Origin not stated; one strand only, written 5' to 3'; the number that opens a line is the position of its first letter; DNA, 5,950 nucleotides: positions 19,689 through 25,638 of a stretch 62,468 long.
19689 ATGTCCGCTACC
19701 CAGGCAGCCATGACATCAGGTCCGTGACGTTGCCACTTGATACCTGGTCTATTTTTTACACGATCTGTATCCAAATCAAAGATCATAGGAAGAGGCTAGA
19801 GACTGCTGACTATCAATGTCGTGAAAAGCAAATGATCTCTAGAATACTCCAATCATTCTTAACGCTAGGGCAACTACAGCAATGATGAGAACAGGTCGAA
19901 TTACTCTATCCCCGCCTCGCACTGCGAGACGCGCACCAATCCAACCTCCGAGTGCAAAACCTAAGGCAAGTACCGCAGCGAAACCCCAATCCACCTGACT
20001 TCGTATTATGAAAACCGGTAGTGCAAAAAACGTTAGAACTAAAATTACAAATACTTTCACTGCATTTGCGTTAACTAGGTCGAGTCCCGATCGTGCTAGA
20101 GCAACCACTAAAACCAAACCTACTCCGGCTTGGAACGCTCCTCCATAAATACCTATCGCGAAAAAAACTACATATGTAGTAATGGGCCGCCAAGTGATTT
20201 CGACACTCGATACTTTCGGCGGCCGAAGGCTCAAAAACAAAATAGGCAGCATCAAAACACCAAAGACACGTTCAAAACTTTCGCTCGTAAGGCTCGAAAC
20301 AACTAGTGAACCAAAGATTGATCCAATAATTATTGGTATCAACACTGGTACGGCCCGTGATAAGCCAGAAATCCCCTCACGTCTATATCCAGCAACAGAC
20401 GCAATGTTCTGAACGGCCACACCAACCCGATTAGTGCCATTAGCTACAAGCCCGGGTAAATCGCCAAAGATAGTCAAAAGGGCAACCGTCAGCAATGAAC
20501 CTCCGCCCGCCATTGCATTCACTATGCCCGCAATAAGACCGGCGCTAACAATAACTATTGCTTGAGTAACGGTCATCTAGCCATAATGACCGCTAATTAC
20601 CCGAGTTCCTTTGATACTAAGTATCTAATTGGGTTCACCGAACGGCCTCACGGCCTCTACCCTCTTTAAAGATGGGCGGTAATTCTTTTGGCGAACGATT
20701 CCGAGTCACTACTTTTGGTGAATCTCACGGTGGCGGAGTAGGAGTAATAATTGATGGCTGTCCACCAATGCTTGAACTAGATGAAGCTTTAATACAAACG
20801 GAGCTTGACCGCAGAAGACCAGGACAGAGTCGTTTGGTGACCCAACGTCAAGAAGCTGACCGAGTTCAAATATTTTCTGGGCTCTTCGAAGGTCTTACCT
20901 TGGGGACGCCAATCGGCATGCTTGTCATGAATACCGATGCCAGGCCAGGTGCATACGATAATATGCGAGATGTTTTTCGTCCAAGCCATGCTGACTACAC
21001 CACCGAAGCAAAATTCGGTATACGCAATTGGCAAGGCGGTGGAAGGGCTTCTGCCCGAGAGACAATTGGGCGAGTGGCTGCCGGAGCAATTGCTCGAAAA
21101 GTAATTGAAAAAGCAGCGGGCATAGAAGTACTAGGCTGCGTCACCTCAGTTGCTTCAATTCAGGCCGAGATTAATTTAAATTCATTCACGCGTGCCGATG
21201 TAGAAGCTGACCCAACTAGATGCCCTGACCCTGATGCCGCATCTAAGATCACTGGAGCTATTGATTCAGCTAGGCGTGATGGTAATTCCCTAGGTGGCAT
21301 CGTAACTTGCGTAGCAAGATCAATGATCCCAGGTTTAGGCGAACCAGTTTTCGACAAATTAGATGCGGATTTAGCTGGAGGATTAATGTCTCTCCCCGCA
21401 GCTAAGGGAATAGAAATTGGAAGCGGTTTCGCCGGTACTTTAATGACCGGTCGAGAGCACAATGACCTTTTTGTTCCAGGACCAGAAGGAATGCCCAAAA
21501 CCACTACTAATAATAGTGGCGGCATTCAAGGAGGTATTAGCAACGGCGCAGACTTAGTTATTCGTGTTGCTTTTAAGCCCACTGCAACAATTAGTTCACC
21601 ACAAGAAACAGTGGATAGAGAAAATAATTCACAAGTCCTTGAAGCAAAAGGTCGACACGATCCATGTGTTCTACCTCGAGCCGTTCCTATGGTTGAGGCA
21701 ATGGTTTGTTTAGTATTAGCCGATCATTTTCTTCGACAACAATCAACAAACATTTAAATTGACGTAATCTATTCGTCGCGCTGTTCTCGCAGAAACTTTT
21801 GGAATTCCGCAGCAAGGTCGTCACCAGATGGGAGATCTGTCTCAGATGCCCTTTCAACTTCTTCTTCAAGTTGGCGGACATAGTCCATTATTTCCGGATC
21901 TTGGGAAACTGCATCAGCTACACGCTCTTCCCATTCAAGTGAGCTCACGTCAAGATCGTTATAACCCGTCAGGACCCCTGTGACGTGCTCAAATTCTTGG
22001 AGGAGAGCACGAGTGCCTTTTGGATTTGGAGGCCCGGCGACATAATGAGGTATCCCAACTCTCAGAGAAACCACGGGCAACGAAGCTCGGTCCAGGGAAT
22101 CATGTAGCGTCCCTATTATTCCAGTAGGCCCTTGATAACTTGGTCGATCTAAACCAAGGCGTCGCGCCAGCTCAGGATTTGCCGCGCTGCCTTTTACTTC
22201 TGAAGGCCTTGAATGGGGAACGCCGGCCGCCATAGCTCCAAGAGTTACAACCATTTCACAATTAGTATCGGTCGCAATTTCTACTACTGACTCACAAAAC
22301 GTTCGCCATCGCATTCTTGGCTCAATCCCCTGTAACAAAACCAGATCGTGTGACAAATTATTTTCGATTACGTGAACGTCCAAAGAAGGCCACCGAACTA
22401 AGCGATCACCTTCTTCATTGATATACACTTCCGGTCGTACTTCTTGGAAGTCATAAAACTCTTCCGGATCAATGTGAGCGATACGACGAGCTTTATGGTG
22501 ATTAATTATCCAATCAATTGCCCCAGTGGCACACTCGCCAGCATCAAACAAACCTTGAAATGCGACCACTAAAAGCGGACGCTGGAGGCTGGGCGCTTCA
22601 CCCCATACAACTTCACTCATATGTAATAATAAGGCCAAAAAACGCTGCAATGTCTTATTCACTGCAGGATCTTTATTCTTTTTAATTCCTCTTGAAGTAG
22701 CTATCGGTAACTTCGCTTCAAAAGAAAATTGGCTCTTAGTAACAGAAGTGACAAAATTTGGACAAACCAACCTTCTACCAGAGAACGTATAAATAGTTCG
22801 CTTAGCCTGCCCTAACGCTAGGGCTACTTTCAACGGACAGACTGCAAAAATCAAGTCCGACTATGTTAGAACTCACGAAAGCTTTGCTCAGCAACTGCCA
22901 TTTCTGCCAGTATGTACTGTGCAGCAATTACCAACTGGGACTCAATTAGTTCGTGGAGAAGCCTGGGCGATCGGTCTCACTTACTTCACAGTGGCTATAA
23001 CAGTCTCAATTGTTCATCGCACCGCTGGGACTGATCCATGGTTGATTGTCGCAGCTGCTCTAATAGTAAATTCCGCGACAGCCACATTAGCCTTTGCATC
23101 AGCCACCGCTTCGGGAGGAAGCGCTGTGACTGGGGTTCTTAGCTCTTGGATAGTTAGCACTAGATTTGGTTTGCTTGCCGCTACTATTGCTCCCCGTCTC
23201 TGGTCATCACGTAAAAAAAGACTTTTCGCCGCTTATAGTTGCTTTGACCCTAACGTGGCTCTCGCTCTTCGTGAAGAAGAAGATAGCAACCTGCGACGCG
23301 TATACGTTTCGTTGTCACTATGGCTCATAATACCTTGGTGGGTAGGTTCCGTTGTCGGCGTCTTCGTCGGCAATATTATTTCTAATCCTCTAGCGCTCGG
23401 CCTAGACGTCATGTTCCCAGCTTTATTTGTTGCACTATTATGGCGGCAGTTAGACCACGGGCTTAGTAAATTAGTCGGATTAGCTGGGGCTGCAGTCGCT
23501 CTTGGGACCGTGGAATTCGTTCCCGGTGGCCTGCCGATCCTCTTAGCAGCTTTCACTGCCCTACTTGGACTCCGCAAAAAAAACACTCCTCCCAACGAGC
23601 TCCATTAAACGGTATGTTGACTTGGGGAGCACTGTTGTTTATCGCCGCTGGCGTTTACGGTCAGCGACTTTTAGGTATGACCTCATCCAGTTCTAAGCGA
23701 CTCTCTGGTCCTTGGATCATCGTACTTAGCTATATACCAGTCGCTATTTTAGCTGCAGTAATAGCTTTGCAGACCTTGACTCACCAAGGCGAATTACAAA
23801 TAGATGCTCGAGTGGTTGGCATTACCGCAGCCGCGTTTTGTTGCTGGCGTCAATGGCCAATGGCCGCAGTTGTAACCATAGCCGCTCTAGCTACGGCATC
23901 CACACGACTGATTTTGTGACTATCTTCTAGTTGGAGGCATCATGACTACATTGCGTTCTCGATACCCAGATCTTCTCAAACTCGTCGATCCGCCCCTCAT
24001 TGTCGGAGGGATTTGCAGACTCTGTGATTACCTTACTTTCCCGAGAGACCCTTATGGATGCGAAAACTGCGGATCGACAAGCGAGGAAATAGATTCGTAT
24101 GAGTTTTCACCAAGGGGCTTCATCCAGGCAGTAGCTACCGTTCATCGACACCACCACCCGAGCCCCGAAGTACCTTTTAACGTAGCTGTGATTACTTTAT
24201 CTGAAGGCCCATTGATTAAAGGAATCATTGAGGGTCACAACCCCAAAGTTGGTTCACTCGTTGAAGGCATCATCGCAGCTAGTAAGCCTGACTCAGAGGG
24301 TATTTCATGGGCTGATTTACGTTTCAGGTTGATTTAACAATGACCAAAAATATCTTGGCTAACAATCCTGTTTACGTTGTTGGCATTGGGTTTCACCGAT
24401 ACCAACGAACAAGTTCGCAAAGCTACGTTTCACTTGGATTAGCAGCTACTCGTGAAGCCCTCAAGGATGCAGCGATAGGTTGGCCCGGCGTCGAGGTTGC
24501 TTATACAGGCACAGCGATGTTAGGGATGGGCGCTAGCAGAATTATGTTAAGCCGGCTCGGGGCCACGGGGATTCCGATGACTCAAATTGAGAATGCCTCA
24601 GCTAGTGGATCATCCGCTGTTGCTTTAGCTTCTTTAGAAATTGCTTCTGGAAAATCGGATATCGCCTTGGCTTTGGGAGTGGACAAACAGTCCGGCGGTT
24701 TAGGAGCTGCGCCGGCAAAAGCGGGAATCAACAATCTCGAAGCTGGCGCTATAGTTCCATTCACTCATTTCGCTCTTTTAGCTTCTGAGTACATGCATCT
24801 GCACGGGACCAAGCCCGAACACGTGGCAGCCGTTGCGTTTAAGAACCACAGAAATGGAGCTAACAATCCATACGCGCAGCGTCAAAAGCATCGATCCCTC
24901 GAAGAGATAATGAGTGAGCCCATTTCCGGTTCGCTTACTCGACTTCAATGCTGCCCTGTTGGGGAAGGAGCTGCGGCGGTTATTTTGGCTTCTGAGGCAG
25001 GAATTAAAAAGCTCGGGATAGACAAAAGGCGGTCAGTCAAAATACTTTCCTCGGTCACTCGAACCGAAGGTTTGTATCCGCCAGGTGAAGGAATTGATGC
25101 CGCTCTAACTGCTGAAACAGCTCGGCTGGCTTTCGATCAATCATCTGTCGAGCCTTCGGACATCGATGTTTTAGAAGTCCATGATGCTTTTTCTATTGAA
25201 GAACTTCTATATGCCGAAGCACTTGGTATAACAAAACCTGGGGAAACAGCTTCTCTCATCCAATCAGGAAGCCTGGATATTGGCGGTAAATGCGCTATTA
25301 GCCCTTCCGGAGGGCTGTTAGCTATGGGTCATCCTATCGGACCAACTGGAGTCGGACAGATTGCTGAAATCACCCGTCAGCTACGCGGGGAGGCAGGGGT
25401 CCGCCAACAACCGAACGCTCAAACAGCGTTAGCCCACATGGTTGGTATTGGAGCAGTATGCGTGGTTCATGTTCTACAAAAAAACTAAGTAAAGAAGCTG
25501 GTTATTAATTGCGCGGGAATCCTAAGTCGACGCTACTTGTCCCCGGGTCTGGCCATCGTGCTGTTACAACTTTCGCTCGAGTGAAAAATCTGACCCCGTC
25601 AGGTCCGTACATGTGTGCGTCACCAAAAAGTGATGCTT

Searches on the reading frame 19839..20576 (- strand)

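Call 72: search_protein_families(library=pfam, proteins=[window:19839-20576:-], max_evalue=0.00001)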
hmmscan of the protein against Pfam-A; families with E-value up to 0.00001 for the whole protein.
window:19839-20576:- (245 aa): 1 family
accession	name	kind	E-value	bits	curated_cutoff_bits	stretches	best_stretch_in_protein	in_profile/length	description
PF01925.25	TauE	-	3.5e-41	141.8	32.6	1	10-241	2-237/237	Sulfite exporter TauE/SafE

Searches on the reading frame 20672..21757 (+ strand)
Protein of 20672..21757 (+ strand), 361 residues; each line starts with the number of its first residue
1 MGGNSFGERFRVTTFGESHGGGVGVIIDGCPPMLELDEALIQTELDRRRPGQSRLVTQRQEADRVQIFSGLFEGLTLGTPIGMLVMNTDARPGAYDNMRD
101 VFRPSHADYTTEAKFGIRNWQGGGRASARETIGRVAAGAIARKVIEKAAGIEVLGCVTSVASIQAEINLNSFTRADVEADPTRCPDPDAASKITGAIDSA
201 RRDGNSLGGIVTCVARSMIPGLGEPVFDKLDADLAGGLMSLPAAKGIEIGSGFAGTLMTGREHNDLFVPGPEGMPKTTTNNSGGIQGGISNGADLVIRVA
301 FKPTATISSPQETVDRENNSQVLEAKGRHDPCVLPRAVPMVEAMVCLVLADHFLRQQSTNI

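Call 72: search_protein_families(library=pfam, proteins=[window:20672-21757:+], max_evalue=0.00001)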
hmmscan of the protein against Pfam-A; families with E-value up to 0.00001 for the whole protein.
window:20672-21757:+ (361 aa): 1 family
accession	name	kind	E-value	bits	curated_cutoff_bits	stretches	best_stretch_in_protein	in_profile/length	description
PF01264.26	Chorismate_synt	-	2.6e-133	444.2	27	1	10-354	1-327/327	Chorismate synthase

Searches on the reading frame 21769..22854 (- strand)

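Call 72: search_protein_families(library=pfam, proteins=[window:21769-22854:-], max_evalue=0.00001)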
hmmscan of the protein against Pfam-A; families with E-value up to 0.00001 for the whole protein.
window:21769-22854:- (361 aa): 1 family
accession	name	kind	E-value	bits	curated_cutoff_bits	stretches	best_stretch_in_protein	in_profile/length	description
PF09754.15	PAC2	-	2.8e-49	168.3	25.8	1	98-314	1-213/215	PAC2 family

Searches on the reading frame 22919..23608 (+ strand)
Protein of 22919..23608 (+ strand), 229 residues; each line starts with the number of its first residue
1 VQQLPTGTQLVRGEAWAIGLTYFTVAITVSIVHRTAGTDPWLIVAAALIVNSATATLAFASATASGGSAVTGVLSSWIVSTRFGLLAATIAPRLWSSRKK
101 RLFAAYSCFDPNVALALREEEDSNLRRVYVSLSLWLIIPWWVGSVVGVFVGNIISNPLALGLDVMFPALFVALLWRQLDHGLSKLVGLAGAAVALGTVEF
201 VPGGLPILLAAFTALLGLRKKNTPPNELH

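Call 72: search_protein_families(library=pfam, proteins=[window:22919-23608:+], max_evalue=0.00001)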
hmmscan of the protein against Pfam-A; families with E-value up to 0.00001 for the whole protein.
window:22919-23608:+ (229 aa): 1 family
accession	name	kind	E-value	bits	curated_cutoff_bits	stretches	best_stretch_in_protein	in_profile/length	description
PF03591.19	AzlC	-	2e-17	64.4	32.1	1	18-154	2-137/137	AzlC protein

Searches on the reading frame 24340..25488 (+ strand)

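Call 72: search_protein_families(library=pfam, proteins=[window:24340-25488:+], max_evalue=0.00001)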
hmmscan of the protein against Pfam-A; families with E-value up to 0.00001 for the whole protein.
window:24340-25488:+ (382 aa): 3 families
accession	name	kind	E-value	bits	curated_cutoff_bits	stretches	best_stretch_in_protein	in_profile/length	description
PF22691.2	Thiolase_C_1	-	5.2e-32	111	28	1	258-370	21-132/144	Thiolase C-terminal domain-like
PF00108.29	Thiolase_N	-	7.2e-13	48.9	26.4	1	25-181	19-192/260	Thiolase, N-terminal domain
PF02803.24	Thiolase_C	-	4.2e-10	39.8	27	1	262-352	29-101/123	Thiolase, C-terminal domain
